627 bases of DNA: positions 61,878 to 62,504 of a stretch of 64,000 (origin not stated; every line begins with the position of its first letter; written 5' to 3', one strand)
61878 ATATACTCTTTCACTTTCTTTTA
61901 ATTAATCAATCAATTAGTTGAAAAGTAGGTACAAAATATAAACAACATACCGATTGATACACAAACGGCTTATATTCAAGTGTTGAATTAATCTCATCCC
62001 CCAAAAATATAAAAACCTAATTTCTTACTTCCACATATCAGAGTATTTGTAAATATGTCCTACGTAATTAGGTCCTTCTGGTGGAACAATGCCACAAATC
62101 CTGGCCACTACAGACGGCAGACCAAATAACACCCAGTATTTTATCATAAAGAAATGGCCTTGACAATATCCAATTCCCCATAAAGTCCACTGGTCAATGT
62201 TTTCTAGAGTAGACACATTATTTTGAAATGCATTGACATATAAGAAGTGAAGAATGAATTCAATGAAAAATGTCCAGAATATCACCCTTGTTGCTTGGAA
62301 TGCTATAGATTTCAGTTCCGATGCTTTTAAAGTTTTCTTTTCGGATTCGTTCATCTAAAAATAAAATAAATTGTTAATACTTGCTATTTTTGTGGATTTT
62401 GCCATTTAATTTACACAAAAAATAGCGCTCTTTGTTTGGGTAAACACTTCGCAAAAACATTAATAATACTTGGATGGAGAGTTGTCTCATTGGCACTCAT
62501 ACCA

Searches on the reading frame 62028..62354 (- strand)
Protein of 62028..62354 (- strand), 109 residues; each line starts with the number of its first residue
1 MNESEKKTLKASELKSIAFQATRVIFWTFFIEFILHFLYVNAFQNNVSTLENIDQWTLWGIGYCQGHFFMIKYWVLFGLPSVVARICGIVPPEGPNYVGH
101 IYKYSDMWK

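Call 50: find_homologous_proteins(query=window:62028-62354:-, max_evalue=0.00001)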
Query seq(109 aa) (109 aa): 3 proteins with E <= 0.00001 among 4 candidates.
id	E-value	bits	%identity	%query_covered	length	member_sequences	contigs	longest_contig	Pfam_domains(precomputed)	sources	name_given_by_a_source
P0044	2.1e-69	249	98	100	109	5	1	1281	-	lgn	-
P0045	2.8e-68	245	96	100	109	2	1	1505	-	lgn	-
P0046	1.0e-41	159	63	100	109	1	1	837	-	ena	-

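Call 51: find_encoding_contigs(protein=P0044, flank=2000, max_places=10)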
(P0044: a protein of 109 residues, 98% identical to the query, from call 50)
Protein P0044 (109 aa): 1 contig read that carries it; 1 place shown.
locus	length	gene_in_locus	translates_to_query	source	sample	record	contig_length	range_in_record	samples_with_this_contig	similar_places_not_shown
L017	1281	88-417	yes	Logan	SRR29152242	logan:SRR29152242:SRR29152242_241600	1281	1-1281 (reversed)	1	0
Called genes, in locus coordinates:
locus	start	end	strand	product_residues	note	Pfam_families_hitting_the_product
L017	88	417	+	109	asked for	-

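Call 52: find_encoding_contigs(protein=P0045, flank=2000, max_places=10)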
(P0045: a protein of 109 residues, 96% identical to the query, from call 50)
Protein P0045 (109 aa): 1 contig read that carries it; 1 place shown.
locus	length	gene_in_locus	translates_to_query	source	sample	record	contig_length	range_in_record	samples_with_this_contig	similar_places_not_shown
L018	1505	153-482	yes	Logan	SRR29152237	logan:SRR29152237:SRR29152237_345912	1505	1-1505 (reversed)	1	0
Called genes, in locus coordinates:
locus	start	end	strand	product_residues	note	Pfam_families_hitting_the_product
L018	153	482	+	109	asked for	-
